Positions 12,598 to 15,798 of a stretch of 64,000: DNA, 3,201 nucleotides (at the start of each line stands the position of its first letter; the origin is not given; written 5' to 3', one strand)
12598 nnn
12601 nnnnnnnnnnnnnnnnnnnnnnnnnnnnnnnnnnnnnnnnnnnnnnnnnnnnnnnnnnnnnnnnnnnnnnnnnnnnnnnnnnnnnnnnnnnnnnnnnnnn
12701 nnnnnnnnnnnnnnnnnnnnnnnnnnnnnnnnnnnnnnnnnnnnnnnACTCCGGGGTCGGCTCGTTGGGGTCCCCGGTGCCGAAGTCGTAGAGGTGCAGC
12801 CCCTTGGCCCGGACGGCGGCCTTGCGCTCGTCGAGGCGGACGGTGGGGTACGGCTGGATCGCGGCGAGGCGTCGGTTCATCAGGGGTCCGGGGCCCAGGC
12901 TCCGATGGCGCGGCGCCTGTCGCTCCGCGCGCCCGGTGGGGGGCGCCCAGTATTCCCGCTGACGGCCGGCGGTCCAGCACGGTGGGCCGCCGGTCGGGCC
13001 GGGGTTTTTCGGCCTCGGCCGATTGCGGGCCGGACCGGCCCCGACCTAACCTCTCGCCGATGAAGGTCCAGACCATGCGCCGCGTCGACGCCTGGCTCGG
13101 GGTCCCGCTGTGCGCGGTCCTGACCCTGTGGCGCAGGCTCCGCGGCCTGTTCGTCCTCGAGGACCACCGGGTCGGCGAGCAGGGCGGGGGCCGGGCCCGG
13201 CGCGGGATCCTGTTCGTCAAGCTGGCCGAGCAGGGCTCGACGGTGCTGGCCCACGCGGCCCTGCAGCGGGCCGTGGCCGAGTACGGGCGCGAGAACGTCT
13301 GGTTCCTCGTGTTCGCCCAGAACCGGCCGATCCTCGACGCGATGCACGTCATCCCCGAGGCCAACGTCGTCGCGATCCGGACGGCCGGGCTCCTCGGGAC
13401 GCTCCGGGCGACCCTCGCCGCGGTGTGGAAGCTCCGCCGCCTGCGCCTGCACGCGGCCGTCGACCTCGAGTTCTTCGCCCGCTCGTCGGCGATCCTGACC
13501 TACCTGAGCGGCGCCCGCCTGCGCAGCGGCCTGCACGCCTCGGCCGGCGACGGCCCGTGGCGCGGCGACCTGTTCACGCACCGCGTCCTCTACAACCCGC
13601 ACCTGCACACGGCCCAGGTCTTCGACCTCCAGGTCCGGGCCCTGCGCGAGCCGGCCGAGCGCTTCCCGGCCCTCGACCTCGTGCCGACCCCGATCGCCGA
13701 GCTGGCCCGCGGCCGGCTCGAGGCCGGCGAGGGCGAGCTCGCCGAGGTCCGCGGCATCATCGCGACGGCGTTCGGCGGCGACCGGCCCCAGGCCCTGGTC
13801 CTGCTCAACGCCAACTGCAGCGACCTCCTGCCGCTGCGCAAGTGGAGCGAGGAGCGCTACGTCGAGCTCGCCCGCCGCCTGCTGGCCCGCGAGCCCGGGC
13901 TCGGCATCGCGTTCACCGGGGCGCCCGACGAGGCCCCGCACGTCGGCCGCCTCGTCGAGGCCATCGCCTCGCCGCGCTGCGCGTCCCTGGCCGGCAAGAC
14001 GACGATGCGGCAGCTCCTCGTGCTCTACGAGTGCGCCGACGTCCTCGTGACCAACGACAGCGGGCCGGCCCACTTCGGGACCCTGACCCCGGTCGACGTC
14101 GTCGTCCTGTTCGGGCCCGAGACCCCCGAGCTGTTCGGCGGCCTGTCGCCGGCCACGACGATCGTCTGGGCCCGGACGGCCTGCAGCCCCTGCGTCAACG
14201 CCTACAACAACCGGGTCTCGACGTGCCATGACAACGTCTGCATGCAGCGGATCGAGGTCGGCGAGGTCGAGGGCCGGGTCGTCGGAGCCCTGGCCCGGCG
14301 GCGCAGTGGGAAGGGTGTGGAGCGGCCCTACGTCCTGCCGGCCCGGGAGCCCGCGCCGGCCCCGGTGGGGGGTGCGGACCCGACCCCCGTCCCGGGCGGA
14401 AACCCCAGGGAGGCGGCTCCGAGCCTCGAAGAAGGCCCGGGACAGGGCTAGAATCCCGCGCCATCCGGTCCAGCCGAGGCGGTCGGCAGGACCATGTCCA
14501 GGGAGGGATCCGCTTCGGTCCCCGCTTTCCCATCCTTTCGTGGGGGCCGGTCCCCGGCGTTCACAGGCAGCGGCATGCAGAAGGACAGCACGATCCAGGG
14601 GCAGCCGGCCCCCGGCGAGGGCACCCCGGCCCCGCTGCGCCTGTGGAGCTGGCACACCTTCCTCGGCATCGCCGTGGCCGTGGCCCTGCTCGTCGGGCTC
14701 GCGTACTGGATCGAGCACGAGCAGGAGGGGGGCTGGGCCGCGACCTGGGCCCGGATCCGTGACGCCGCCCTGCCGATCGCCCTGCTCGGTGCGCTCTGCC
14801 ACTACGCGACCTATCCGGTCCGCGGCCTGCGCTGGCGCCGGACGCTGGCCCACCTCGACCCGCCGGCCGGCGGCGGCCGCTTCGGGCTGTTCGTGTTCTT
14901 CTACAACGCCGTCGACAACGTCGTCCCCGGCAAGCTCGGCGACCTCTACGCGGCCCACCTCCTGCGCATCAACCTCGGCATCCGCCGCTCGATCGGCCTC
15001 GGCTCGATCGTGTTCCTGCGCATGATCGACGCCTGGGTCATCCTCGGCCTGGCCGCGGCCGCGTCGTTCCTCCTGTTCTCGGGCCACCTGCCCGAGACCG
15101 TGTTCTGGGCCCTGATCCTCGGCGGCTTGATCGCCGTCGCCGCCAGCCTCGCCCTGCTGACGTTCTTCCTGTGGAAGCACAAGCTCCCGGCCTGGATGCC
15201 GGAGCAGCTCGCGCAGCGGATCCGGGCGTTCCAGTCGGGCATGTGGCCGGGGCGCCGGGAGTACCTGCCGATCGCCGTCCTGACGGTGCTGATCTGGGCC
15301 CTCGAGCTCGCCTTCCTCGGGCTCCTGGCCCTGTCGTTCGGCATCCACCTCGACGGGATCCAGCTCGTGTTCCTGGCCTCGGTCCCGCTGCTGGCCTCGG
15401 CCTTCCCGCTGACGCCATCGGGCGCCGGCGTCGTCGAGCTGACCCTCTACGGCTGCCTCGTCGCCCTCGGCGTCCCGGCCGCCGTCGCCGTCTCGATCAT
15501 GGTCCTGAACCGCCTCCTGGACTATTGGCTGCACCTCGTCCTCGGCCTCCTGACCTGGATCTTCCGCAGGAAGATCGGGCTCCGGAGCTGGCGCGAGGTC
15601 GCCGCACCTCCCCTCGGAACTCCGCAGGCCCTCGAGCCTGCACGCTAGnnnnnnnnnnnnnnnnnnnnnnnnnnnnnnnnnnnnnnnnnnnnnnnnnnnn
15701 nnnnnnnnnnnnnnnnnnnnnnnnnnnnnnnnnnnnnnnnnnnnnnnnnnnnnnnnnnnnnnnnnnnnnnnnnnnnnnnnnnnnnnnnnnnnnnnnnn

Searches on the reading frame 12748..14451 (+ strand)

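Call 62: search_protein_families(library=pfam, proteins=[window:12748-14451:+], max_evalue=0.001)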
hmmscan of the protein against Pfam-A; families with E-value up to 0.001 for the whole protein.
window:12748-14451:+ (567 aa): 1 family
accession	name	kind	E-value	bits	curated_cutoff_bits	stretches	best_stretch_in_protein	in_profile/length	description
PF01075.23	Glyco_transf_9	-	5.9e-19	68.8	22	1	340-485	99-239/247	Glycosyltransferase family 9 (heptosyltransferase)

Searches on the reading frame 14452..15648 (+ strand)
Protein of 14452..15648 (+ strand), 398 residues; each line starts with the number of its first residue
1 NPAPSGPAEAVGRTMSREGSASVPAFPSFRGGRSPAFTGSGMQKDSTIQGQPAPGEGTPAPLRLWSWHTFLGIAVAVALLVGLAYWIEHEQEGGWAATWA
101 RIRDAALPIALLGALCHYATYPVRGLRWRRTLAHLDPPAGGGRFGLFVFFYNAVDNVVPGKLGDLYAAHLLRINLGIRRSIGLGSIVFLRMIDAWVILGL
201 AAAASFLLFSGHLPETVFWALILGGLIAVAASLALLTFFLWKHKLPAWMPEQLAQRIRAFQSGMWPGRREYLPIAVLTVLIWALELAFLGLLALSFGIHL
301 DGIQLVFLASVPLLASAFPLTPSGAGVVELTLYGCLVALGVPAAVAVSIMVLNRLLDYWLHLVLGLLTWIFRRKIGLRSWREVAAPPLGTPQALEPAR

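Call 62: search_protein_families(library=pfam, proteins=[window:14452-15648:+], max_evalue=0.001)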
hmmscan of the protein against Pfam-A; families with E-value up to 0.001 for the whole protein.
window:14452-15648:+ (398 aa): 1 family
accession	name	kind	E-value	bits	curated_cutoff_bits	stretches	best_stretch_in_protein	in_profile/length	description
PF03706.18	LPG_synthase_TM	-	3e-36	125.9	33.4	1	73-365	1-302/302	Lysylphosphatidylglycerol synthase TM region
